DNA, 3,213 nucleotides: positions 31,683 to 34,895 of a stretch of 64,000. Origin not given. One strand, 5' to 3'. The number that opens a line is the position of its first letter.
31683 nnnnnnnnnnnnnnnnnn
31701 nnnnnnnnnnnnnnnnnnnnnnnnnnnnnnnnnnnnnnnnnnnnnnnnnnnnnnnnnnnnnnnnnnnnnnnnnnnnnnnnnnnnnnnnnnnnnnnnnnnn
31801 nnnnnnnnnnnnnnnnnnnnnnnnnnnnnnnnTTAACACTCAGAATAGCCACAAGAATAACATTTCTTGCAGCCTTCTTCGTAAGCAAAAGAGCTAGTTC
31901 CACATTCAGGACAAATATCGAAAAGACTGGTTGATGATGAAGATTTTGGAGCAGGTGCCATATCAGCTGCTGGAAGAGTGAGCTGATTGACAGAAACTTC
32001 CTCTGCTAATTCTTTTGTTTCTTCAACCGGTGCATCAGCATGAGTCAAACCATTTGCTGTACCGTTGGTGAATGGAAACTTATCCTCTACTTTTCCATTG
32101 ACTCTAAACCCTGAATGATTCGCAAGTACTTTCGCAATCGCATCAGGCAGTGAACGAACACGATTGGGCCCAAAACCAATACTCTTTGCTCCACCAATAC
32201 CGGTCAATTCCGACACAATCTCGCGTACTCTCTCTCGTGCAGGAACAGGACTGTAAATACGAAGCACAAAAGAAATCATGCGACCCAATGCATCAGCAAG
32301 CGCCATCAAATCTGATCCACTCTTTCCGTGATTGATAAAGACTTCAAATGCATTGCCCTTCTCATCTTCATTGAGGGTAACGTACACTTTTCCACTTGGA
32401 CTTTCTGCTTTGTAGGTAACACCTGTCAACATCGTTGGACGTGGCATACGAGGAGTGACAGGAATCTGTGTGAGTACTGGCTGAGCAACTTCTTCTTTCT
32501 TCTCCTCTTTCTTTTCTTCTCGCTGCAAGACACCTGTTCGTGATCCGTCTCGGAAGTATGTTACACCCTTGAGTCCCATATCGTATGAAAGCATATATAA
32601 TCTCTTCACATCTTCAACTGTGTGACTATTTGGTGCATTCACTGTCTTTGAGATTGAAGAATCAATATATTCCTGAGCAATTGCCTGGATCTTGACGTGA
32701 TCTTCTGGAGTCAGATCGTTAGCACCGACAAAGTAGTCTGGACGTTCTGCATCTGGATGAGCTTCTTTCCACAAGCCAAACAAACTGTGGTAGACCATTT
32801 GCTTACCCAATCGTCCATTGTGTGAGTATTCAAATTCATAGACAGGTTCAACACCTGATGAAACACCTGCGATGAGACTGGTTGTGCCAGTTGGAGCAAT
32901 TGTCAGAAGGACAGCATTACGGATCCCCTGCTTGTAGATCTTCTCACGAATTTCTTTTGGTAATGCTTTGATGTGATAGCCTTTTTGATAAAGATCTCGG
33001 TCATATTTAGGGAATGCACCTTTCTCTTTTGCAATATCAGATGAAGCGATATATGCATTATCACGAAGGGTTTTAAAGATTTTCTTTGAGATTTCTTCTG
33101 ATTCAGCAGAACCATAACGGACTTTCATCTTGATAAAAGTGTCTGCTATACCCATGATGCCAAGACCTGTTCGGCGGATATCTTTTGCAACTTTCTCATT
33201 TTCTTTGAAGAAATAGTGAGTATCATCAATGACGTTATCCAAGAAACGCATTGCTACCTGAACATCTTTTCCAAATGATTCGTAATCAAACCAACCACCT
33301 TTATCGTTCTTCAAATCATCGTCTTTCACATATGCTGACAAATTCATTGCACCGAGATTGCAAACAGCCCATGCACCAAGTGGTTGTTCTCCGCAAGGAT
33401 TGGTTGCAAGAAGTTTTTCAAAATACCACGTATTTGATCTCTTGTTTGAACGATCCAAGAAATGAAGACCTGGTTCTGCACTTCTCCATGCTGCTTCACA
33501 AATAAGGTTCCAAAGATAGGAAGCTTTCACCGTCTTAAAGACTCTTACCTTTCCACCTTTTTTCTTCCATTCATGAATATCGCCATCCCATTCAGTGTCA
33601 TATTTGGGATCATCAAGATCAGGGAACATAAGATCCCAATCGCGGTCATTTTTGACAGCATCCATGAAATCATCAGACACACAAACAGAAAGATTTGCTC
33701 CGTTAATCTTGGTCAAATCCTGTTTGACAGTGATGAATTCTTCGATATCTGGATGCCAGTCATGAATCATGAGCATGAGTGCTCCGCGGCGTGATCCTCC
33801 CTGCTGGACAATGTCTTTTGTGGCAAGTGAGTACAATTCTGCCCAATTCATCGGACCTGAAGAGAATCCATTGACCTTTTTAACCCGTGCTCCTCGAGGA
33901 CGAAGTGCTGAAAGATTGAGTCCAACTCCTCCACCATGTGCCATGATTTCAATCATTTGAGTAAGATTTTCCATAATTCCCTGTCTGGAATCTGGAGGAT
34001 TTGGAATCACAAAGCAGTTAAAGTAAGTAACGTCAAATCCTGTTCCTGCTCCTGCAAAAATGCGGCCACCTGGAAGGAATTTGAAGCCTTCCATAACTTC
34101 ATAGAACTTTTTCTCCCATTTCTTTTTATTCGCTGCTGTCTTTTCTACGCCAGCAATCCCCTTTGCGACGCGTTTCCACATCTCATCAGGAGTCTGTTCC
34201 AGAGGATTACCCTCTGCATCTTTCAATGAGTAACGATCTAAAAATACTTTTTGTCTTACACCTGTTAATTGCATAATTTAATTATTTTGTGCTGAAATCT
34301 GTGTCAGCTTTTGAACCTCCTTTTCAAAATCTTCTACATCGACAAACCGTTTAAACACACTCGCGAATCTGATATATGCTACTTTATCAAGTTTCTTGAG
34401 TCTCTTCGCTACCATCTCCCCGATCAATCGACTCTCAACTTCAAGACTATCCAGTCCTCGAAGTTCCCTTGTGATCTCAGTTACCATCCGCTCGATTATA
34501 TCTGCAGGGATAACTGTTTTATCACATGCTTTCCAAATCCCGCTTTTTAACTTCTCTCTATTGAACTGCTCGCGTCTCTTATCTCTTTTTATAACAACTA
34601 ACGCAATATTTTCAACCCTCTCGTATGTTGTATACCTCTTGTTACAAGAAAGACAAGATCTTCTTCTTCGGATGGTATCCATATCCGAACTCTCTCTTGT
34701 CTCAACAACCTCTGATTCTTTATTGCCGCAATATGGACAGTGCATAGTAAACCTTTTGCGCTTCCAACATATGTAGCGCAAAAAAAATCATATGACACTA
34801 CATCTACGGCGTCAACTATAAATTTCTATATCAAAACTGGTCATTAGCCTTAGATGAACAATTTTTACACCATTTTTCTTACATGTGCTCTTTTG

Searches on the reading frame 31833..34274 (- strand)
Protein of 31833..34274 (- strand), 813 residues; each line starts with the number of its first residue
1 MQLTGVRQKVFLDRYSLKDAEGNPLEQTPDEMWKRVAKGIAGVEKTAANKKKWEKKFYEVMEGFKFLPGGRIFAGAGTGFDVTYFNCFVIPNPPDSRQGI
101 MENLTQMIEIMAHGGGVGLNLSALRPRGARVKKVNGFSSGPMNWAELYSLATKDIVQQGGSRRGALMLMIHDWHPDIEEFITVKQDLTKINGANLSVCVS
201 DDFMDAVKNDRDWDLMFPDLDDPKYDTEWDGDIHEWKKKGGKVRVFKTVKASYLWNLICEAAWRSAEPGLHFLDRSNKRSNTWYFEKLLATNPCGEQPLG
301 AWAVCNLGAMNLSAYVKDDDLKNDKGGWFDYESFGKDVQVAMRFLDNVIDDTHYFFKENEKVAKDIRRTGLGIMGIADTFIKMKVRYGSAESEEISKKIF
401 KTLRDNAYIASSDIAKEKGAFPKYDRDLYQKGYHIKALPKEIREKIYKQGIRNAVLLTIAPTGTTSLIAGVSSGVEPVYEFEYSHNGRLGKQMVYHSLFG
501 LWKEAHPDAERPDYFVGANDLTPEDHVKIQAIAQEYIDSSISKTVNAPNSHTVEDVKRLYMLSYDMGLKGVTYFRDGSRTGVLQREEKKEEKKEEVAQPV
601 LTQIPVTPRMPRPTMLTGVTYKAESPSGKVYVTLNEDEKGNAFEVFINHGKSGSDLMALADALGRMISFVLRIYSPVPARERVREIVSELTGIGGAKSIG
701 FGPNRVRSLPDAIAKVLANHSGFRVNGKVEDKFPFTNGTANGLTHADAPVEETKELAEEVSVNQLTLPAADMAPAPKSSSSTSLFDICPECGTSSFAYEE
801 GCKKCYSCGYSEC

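Call 5: search_protein_families(library=ncbifam, proteins=[window:31833-34274:-], max_evalue=0.1)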
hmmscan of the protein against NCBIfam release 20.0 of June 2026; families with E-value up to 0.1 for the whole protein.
window:31833-34274:- (813 aa): 21 families
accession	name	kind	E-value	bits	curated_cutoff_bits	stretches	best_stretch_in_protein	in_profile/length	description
NF006417.0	PRK08665.1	equivalog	4.1e-185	617.2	961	2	1-494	10-460/759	vitamin B12-dependent ribonucleotide reductase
TIGR02504.1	NrdJ_Z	equivalog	4.8e-174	580.3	399.95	1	9-581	3-603/606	adenosylcobalamin-dependent ribonucleoside-diphosphate reductase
NF005991.0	PRK08115.1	equivalog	2.2e-170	568.5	854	2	190-595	366-791/858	vitamin B12-dependent ribonucleotide reductase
NF005010.0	PRK06406.1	subfamily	6.3e-109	365.3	1125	2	50-484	216-603/771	vitamin B12-dependent ribonucleotide reductase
NF005401.0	PRK06948.1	subfamily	1.8e-106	357.2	906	1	6-589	16-595/604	ribonucleotide reductase-like protein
TIGR02506.1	NrdE_NrdA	equivalog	2e-99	333.7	341.05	1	9-574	5-612/616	ribonucleoside-diphosphate reductase subunit alpha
NF005122.0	PRK06556.1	equivalog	9.5e-71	238.7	859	3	192-427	287-493/960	vitamin B12-dependent ribonucleotide reductase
NF006207.0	PRK08332.1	equivalog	5.1e-66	222.9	2400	3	290-490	1238-1445/1684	vitamin B12-dependent ribonucleotide reductase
NF005101.0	PRK06539.1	equivalog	1.5e-64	218.3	988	2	10-492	155-655/822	ribonucleoside-diphosphate reductase subunit alpha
NF005544.0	PRK07207.1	equivalog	6.3e-64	216.2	965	2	9-432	302-723/965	ribonucleoside-diphosphate reductase subunit alpha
NF006279.0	PRK08447.1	equivalog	6.4e-57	193.5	1082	3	4-295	138-427/789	ribonucleoside-diphosphate reductase subunit alpha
NF005736.0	PRK07562.1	equivalog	2.1e-56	191.2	1737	3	193-427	397-603/1222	vitamin B12-dependent ribonucleotide reductase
NF009029.0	PRK12365.1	equivalog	7.2e-55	186.4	1350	2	11-433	386-806/1046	ribonucleoside-diphosphate reductase subunit alpha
NF006577.0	PRK09102.1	equivalog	1.4e-54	185.4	620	2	40-493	48-463/604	ribonucleoside-diphosphate reductase subunit alpha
NF009028.0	PRK12364.1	equivalog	1.7e-53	181.9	1377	2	300-578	566-831/842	ribonucleoside-diphosphate reductase subunit alpha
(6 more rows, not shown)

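Call 7: search_protein_families(library=pfam, proteins=[window:31833-34274:-], max_evalue=0.1)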
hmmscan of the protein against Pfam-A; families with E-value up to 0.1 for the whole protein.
window:31833-34274:- (813 aa): 4 families
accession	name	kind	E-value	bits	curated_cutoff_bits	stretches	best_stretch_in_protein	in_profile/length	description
PF02867.20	Ribonuc_red_lgC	-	5.8e-122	408.4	23.9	1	86-574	2-523/523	Ribonucleotide reductase, barrel domain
PF00317.26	Ribonuc_red_lgN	-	9.1e-18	64.5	28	1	8-79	8-75/77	Ribonucleotide reductase, all-alpha domain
PF12637.14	TSCPD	-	8e-15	55.4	22.8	1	621-720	3-87/88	TSCPD domain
PF21995.1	RNR-II_ins_dom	-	0.0049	17.5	27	1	94-147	40-99/107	B12-dependent ribonucleotide reductase, insertion domain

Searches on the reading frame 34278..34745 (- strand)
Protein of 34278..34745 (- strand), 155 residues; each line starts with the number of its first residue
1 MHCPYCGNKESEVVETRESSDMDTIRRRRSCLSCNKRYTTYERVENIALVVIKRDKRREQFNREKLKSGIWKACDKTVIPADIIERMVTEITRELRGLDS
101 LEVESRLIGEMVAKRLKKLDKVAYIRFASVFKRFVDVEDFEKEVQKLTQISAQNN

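Call 7: search_protein_families(library=pfam, proteins=[window:34278-34745:-], max_evalue=0.1)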
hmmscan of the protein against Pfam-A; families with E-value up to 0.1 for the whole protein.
window:34278-34745:- (155 aa): 2 families
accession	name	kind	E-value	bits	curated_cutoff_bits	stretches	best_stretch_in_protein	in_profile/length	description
PF22811.2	Zn_ribbon_NrdR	-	1.3e-18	67.1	27.2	1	1-42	1-42/42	Transcriptional repressor NrdR-like, N-terminal domain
PF03477.21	ATP-cone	-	2.7e-17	63.5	25.8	1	50-134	2-85/88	ATP cone domain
